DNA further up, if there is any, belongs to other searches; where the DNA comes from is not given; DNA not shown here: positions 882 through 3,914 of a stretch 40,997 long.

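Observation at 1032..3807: Complete TonB-dependent outer-membrane receptor encoded between the RNR and DNA polymerase genes of a phage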

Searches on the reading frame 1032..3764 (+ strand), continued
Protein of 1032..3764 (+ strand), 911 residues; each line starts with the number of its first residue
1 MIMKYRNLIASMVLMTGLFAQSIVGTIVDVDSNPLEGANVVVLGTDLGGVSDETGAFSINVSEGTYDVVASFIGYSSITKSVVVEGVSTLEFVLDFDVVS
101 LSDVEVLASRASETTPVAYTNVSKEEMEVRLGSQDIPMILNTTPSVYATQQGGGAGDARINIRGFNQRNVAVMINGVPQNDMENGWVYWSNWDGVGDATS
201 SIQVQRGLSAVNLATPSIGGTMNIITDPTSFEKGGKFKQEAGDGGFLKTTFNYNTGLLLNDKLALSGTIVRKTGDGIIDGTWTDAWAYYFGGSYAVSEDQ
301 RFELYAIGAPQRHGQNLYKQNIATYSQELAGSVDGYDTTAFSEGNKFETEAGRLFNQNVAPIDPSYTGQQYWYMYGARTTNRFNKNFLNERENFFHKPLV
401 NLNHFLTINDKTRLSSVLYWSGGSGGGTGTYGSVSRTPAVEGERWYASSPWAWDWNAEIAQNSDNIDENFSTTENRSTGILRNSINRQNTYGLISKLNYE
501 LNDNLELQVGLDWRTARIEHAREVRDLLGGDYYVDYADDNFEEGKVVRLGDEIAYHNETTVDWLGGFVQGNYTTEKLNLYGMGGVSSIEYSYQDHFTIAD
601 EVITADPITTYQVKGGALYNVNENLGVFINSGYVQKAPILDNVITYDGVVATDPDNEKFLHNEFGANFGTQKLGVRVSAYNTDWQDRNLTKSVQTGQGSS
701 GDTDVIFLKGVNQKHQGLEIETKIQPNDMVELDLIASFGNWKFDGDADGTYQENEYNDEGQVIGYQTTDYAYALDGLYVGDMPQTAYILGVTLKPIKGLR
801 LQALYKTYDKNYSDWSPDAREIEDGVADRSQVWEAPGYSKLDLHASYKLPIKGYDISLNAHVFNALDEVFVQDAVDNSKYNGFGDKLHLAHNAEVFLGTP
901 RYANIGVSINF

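Call 42: find_related_loci(query=A1, collection=genome_contigs, flank=10000)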
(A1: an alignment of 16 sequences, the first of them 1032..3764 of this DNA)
Query A1 (911 aa) in genome_contigs; peptide patterns used: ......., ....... (x = any residue, [..] = any of these).
599 stretches matched a pattern (row limit reached: there are more); 583 encode a relative of the query (tblastn E <= 1e-3); the best 80 are kept; 80 distinct loci.
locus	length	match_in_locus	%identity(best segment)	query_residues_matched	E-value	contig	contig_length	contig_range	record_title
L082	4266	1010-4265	73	6-911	0e+0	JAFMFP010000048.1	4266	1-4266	MAG: Candidatus Neomarinimicrobiota bacterium isolate CPBay_Sum15L08_35 NODE_9720_length_4266_cov_7.212776, whole genome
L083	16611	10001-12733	68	12-911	0e+0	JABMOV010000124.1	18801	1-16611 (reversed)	MAG: Candidatus Neomarinimicrobiota bacterium isolate bin.159 k141_4641578, whole genome shotgun sequence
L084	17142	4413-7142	67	8-911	0e+0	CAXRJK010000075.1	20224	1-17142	MAG: Winogradskyella sp. isolate YZ14D_1.13 genome assembly, contig: k141_1757754, whole genome shotgun sequence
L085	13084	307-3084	63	12-911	0e+0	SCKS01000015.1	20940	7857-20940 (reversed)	Candidatus Neomarinimicrobiota bacterium strain D37C9 D37C9_433, whole genome shotgun sequence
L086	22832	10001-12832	61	2-911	0e+0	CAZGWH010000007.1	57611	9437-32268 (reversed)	MAG TPA_asm: uncultured bacterium isolate SRP200020_co5_28 genome assembly, contig: NODE_770_length_57611_cov_19.580756,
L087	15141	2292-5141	63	8-911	0e+0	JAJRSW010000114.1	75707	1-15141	MAG: Candidatus Neomarinimicrobiota bacterium isolate Dive96_bin1.149 k141_4884403, whole genome shotgun sequence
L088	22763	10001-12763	64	4-911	0e+0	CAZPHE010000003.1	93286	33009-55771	MAG TPA_asm: uncultured bacterium isolate SRP077602_co3_673 genome assembly, contig: NODE_117_length_93286_cov_7.313211,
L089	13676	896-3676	62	8-911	0e+0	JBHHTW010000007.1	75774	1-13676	MAG: Fidelibacterota bacterium isolate S.9.sp2_bin.29 NODE_23_length_75774_cov_16.579511, whole genome shotgun sequence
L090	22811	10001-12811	61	2-911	0e+0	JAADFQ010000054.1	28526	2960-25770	MAG: FCB group bacterium isolate M_MaxBin.049 contig-127_1951, whole genome shotgun sequence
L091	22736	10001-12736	63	1-911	0e+0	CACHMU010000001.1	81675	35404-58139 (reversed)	uncultured Candidatus Marinimicrobia bacterium isolate AG-426-L02 genome assembly, contig: AG-426-L02_NODE_1, whole geno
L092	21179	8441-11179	63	8-911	0e+0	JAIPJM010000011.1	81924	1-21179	MAG: Candidatus Neomarinimicrobiota bacterium isolate Tobar14m-G35 Tobar14m-C163, whole genome shotgun sequence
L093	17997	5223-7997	62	8-911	0e+0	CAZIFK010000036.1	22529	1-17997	MAG TPA_asm: uncultured bacterium isolate binchicken_co62_21 genome assembly, contig: NODE_724_length_22529_cov_13.10434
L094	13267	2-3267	62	18-911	0e+0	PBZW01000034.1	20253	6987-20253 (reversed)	MAG: Candidatus Neomarinimicrobiota bacterium isolate NP141 77865, whole genome shotgun sequence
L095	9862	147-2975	60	1-911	0e+0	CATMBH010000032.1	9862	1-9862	MAG: uncultured Candidatus Marinimicrobia bacterium isolate SRR3965592_bin.12_MetaWRAP_v1.3_MAG genome assembly, contig:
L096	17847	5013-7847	62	4-911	0e+0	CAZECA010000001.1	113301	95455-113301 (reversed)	MAG TPA_asm: uncultured bacterium isolate SRP077602_co4_78 genome assembly, contig: NODE_150_length_113301_cov_7.651908,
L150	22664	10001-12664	47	2-911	0e+0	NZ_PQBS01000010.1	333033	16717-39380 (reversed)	Gracilimonas amylolytica strain LA399 LA399A_448, whole genome shotgun sequence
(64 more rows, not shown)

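Call 48: search_protein_representatives(protein=window:1032-3764:+)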
Query: 911 residues. Proteins with E-value up to 0.001 (for the whole library): 10766; up to 1e-10: 2273; up to 1e-30: 543. The best 150 are listed.
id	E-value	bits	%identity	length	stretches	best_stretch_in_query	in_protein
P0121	6.5e-255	865.0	52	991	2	22-600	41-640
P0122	5.2e-230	782.6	48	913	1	18-911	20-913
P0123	4.4e-224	762.9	64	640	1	18-600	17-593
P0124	1.4e-222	758.0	50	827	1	94-911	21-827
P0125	3.3e-221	753.4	48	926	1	15-910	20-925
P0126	1.5e-208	711.6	48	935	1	20-911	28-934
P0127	1.1e-207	708.7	44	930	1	8-911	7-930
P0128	7.4e-205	699.3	47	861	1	94-911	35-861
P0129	3.0e-195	667.5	43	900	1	3-911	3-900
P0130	2.3e-194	664.6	45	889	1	12-911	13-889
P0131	1.1e-191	655.7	45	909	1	18-909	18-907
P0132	7.3e-186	636.5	42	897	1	21-909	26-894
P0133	4.6e-176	604.0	42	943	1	18-909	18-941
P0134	7.2e-166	570.3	40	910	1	20-911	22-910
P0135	4.3e-165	567.8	40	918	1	18-911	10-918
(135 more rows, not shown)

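Call 52: find_homologous_proteins(query=L091:10001-12736:+, max_evalue=1e-10)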
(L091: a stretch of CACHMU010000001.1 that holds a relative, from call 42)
Query L091:10001-12736:+ (912 aa): 4789 proteins with E <= 1e-10 among 8000 candidates; the best 120 are listed.
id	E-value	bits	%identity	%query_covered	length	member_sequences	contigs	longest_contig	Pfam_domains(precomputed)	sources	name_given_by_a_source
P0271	0.0e+0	2060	99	100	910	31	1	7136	PF13715.13,PF07715.21,PF13620.13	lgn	-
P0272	0.0e+0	1769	84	100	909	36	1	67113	PF13715.13,PF07715.21,PF13620.13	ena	-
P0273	0.0e+0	1694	81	100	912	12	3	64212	PF13715.13,PF07715.21,PF13620.13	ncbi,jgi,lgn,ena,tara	tara:strand:+ start:1023 stop:3761 length:2739 start_codon:yes stop_codon:yes gene_type:complete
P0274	0.0e+0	1680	80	100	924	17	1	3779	PF13715.13,PF07715.21,PF13620.13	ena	-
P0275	0.0e+0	1655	78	100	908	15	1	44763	PF13715.13,PF07715.21,PF13620.13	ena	-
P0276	0.0e+0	1648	77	100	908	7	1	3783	PF13715.13,PF07715.21,PF13620.13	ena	-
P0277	0.0e+0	1644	77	100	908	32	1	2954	PF13715.13,PF07715.21,PF13620.13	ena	-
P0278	0.0e+0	1644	77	100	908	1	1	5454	PF13715.13,PF07715.21,PF13620.13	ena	-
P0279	0.0e+0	1643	77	100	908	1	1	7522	PF13715.13,PF07715.21,PF13620.13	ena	-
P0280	0.0e+0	1643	77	100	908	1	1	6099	PF13715.13,PF07715.21,PF13620.13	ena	-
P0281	0.0e+0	1642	77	100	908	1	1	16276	PF13715.13,PF07715.21,PF13620.13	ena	-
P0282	0.0e+0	1639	77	100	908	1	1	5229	PF13715.13,PF07715.21,PF13620.13,PF00593.31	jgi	jgi:iron complex outermembrane recepter protein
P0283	0.0e+0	1638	77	100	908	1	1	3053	PF13715.13,PF07715.21,PF13620.13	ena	-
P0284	0.0e+0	1638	77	100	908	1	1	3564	PF13715.13,PF07715.21,PF13620.13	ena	-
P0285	0.0e+0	1637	77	100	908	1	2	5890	PF13715.13,PF07715.21,PF13620.13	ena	-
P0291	0.0e+0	1634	77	100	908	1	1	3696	PF13715.13,PF07715.21,PF13620.13,PF00593.31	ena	-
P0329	0.0e+0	1446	70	100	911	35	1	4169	PF13715.13,PF07715.21,PF13620.13,PF00593.31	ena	-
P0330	0.0e+0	1443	70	100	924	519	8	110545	PF13715.13,PF07715.21,PF13620.13,PF00593.31,PF09430.17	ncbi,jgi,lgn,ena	jgi:hypothetical protein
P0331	0.0e+0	1442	70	100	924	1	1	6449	PF13715.13,PF07715.21,PF13620.13,PF00593.31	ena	-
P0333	0.0e+0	1440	70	100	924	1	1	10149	PF13715.13,PF07715.21,PF13620.13,PF00593.31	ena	-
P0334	0.0e+0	1440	70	100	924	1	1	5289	PF13715.13,PF07715.21,PF08308.18,PF13620.13,PF00593.31,PF09430.17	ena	-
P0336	0.0e+0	1439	70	100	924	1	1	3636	PF13715.13,PF07715.21,PF13620.13,PF00593.31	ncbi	-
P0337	0.0e+0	1439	70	100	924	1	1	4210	PF13715.13,PF07715.21,PF08308.18,PF13620.13,PF00593.31,PF09430.17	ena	-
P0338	0.0e+0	1439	70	100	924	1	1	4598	PF13715.13,PF07715.21,PF13620.13,PF00593.31,PF09430.17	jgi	jgi:hypothetical protein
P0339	0.0e+0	1438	70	100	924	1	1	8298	PF13715.13,PF07715.21,PF13620.13,PF00593.31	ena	-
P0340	0.0e+0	1438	70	100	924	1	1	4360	PF13715.13,PF07715.21,PF13620.13,PF00593.31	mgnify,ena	mgnify:FL=1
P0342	0.0e+0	1438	70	100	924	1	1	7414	PF13715.13,PF07715.21,PF13620.13,PF00593.31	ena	-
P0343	0.0e+0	1438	70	100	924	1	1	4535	PF13715.13,PF07715.21,PF13620.13,PF00593.31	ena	-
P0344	0.0e+0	1437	70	100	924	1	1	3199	PF13715.13,PF07715.21,PF13620.13,PF00593.31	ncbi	-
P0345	0.0e+0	1436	70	100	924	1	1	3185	PF13715.13,PF07715.21,PF13620.13,PF00593.31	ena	-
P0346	0.0e+0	1436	70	100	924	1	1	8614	PF13715.13,PF07715.21,PF08308.18,PF13620.13,PF00593.31,PF09430.17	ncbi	-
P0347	0.0e+0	1435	70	100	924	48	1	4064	PF13715.13,PF07715.21,PF13620.13,PF00593.31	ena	-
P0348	0.0e+0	1435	70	100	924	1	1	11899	PF13715.13,PF07715.21,PF13620.13,PF00593.31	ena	-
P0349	0.0e+0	1434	70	100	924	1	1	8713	PF13715.13,PF07715.21,PF13620.13,PF00593.31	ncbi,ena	-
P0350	0.0e+0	1434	69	100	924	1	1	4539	PF13715.13,PF07715.21,PF13620.13,PF00593.31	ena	-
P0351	0.0e+0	1433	69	100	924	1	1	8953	PF13715.13,PF07715.21,PF13620.13,PF00593.31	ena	-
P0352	0.0e+0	1432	70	100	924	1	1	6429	PF13715.13,PF07715.21,PF13620.13,PF00593.31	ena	-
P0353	0.0e+0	1432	69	100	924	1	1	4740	PF13715.13,PF07715.21,PF08308.18,PF13620.13,PF00593.31,PF09430.17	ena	-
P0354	0.0e+0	1431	69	100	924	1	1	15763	PF13715.13,PF07715.21,PF13620.13,PF00593.31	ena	-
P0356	0.0e+0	1406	69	100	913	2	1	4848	PF13715.13,PF07715.21,PF13620.13,PF00593.31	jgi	-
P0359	0.0e+0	1395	67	100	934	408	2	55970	PF13715.13,PF07715.21,PF13620.13,PF00593.31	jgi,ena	-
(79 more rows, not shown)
